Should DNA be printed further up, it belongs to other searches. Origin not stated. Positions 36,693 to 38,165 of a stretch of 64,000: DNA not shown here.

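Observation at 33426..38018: Dedicated sigma-54 signalling module: periplasmic-SBP sensor kinase, NtrC-like regulator, consensus RpoN promoter and a secreted, internally duplicated bicupin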

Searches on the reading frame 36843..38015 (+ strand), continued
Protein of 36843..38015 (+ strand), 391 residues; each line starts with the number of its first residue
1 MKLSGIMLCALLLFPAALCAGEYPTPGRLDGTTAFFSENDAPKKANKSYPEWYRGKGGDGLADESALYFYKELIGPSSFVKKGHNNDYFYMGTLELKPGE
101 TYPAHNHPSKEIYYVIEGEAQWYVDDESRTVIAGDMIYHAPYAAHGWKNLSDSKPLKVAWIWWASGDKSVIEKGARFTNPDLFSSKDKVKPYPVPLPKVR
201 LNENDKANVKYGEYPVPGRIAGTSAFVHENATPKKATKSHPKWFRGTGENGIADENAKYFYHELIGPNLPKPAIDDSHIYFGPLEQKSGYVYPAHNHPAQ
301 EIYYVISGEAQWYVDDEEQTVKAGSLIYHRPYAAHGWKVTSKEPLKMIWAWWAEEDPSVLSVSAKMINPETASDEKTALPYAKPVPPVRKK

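Call 56: search_protein_families(library=pfam, proteins=[L028:1372-1986:-, L028:22-1302:+, L024:2275-3603:-, L024:1272-2288:-, L024:787-1269:-, L024:9855-10703:-, L024:10803-12014:-, L009:2330-3910:-, L013:3-554:+, L010:3-389:+], max_evalue=0.00001)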
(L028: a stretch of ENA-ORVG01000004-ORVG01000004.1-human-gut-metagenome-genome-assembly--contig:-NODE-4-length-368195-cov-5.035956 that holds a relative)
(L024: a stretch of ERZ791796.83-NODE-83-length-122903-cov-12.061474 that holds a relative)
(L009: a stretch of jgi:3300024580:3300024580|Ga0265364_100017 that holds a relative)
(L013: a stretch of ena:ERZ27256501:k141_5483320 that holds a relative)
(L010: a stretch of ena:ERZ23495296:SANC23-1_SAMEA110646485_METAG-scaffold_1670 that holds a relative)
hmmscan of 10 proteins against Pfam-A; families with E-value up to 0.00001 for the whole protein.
L028:1372-1986:- (204 aa): 2 families
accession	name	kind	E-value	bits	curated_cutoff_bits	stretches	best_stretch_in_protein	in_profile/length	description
PF00072.30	Response_reg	-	6.8e-26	91.1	30.2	1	8-117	1-110/111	Response regulator receiver domain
PF00196.25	GerE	-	3.1e-16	59.2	23.5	1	143-197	2-56/57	Bacterial regulatory proteins, luxR family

L028:22-1302:+ (426 aa): 2 families
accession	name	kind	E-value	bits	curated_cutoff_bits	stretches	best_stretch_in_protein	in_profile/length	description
PF00890.30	FAD_binding_2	-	4.9e-45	154.9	20.4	1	2-401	34-408/414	FAD binding domain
PF01266.30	DAO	-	1.8e-09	38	27.9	1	57-164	112-216/353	FAD dependent oxidoreductase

L024:2275-3603:- (442 aa): 3 families
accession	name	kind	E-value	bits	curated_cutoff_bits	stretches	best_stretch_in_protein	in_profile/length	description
PF00919.26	UPF0004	-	1.3e-30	105.7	27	1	5-106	1-98/98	Uncharacterized protein family UPF0004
PF04055.27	Radical_SAM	-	3.1e-27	96.2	29.5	1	153-326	1-165/166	Radical SAM superfamily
PF01938.26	TRAM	-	3.5e-11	43.2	21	1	380-442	1-61/61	TRAM domain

L024:1272-2288:- (338 aa): 3 families
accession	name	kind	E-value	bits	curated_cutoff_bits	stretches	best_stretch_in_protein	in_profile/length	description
PF02562.22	PhoH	-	6.3e-97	323.5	27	1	118-320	2-204/205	PhoH-like protein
PF13604.12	AAA_30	-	4.8e-08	33.4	27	1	123-274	4-128/191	AAA domain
PF13245.12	AAA_19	-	6.1e-07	30.1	25.1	1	126-274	2-129/134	AAA domain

L024:787-1269:- (160 aa): 1 family
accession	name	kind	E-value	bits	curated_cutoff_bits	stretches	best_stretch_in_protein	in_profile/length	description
PF02130.23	YbeY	-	1.7e-32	112.4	25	1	20-133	7-125/129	Endoribonuclease YbeY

L024:9855-10703:- (282 aa): 2 families
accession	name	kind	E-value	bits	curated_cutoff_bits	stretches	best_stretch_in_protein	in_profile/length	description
PF01380.27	SIS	-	4.2e-11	43.2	25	1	126-248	1-126/131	SIS domain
PF01418.23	HTH_6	-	2.8e-10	40.5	28.3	1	7-74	5-72/77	Helix-turn-helix domain, rpiR family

L024:10803-12014:- (403 aa): 1 family
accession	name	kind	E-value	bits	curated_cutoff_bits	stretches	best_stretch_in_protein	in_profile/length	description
PF13609.12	Porin_4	-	4e-41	142.2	27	1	7-374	1-306/310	Gram-negative porin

L009:2330-3910:- (526 aa): 2 families
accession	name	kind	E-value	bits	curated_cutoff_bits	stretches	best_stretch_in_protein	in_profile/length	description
PF00206.25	Lyase_1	-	9.1e-28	98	27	1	121-320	103-307/312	Lyase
PF14698.11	ASL_C2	-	1.4e-07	32.2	27.3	1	390-455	5-52/69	Argininosuccinate lyase C-terminal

L013:3-554:+ (183 aa): 1 family
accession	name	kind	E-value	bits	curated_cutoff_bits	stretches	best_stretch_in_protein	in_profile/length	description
PF03605.20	DcuA_DcuB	-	2.2e-27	96.4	27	1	4-114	257-367/368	Anaerobic c4-dicarboxylate membrane transporter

L010:3-389:+ (128 aa): 0 families

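Call 60: search_protein_families(library=pfam, proteins=[L018:1681-3663:+, L018:3804-4835:+, L018:5022-5654:+, L020:19-1554:+, L022:37-1398:+, L031:346-1452:+, L031:1810-3327:+, L033:625-1392:+], max_evalue=0.00001)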
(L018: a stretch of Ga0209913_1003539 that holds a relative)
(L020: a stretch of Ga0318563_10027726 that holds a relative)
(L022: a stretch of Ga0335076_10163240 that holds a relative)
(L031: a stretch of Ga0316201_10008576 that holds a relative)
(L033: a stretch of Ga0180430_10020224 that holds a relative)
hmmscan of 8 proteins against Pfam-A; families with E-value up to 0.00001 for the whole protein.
L018:1681-3663:+ (660 aa): 8 families
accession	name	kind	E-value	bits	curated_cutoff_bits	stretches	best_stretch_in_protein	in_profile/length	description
PF00724.26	Oxidored_FMN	-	1.7e-63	215.4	27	1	16-344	2-336/342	NADH:flavin oxidoreductase / NADH oxidase family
PF07992.20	Pyr_redox_2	-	1.3e-12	48.2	26.1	1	398-626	2-245/291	Pyridine nucleotide-disulphide oxidoreductase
PF12831.13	FAD_oxidored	-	1.1e-07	32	27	1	399-439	2-42/416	FAD dependent oxidoreductase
PF13450.12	NAD_binding_8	-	1.2e-07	32.3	21.9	1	401-435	1-35/68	NAD(P)-binding Rossmann-like domain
PF01266.30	DAO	-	3.1e-07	30.7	27.9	0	399-433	2-37/353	FAD dependent oxidoreductase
PF03486.20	HI0933_like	-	5.6e-07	29.7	50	1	398-437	2-41/244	HI0933-like protein Rossmann domain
PF01134.28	GIDA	-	3.1e-06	26.9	22.1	1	398-469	1-67/391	Glucose inhibited division protein A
PF00070.33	Pyr_redox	-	8.4e-06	26.7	22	0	398-432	1-35/82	Pyridine nucleotide-disulphide oxidoreductase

L018:3804-4835:+ (343 aa): 3 families
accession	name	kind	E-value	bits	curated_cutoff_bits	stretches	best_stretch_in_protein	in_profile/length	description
PF13416.11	SBP_bac_8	-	2.1e-53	182.4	27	1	40-298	1-267/279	Bacterial extracellular solute-binding protein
PF01547.30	SBP_bac_1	-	2.4e-16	61.1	26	1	38-281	10-307/307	Bacterial extracellular solute-binding protein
PF13343.11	SBP_bac_6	-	2.3e-09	37.5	24.6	1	87-297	22-224/245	Bacterial extracellular solute-binding protein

L018:5022-5654:+ (210 aa): 3 families
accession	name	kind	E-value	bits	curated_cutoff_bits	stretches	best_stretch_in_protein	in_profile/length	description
PF07883.17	Cupin_2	-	3.1e-15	56.1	27.2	1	104-168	5-69/70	Cupin domain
PF16867.11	DMSP_lyase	-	3.9e-11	43.4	27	1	57-163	57-160/162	Dimethlysulfonioproprionate lyase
PF02311.25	AraC_binding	-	4.1e-08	33.5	21.1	1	104-168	10-74/135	AraC-like ligand binding domain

L020:19-1554:+ (511 aa): 1 family
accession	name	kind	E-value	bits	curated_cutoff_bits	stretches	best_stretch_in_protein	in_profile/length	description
PF03605.20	DcuA_DcuB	-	6.6e-135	450.2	27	2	1-219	5-220/368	Anaerobic c4-dicarboxylate membrane transporter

L022:37-1398:+ (453 aa): 1 family
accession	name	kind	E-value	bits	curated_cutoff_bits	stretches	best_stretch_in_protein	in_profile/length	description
PF03605.20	DcuA_DcuB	-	2.5e-126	422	27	1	14-384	1-367/368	Anaerobic c4-dicarboxylate membrane transporter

L031:346-1452:+ (368 aa): 3 families
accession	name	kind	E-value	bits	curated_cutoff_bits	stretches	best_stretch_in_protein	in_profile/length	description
PF07883.17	Cupin_2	-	9.6e-13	48.1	27.2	1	131-189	4-62/70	Cupin domain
PF16867.11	DMSP_lyase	-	2.7e-10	40.6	27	1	88-185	63-155/162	Dimethlysulfonioproprionate lyase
PF02311.25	AraC_binding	-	7.6e-08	32.6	21.1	1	126-191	4-69/135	AraC-like ligand binding domain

L031:1810-3327:+ (505 aa): 1 family
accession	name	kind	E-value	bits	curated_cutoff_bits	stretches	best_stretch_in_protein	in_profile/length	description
PF04055.27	Radical_SAM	-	6.5e-08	33.4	29.5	0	230-275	6-54/166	Radical SAM superfamily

L033:625-1392:+ (255 aa): 4 families
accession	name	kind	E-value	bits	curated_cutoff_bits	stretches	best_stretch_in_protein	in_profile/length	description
PF07883.17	Cupin_2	-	1.8e-12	47.2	27.2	1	125-181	2-58/70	Cupin domain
PF16867.11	DMSP_lyase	-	3.1e-11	43.7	27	1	94-183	70-157/162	Dimethlysulfonioproprionate lyase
PF02311.25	AraC_binding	-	1.5e-07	31.6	21.1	1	121-191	3-71/135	AraC-like ligand binding domain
PF12973.13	Cupin_7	-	1.9e-07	31.3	27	1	125-184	37-92/105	ChrR Cupin-like domain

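Call 81: search_dna_similar(query=window:36843-38015:+, collection=plasmids, mode=protein, max_rows=10)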
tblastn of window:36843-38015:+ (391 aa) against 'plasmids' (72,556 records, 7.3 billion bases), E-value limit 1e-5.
Records with a match: 9; places in all: 9; records where one place covers at least 80% of the query: 0.
Best place of each record, by identity: <60% 9.
By first word of the organism name: Ensifer 3; Bacillus 3; Haloferax 1; Halobaculum 1; Haloarcula 1.
By predicted mobility (MOB-suite, as given by PLSDB): non-mobilizable 9.
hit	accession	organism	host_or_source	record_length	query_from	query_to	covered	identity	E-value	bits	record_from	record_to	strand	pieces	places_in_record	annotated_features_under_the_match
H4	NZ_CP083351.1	Ensifer adhaerens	cell culture,The sample was isolated ...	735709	253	386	34%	30.7%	3e-6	57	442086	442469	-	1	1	dimethylsulfonioproprionate lyase family protein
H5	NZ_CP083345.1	Ensifer adhaerens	cell culture,soil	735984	253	386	34%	30.7%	3e-6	57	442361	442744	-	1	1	dimethylsulfonioproprionate lyase family protein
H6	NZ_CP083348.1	Ensifer adhaerens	cell culture,soil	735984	253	386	34%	30.7%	3e-6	57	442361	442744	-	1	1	dimethylsulfonioproprionate lyase family protein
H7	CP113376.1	Bacillus paranthracis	bovine,mixed culture ...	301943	63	163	26%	30.7%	8e-6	56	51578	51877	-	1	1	cupin domain-containing protein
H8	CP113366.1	Bacillus paranthracis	bovine,mixed culture ...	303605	63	163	26%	30.7%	8e-6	56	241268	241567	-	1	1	cupin domain-containing protein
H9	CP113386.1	Bacillus paranthracis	bovine,mixed culture ...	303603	63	163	26%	30.7%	8e-6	56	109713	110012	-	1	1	cupin domain-containing protein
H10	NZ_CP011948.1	Haloferax gibbonsii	whole genome,saline saltern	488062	85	173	23%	34.4%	5e-6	56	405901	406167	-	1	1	cupin domain-containing protein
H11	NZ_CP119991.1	Halobaculum marinum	cell culture,sediment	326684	85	171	22%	34.1%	9e-6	56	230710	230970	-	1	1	cupin domain-containing protein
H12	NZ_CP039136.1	Haloarcula marismortui ATCC 43049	Cell culture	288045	87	171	22%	34.9%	8e-6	56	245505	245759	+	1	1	cupin domain-containing protein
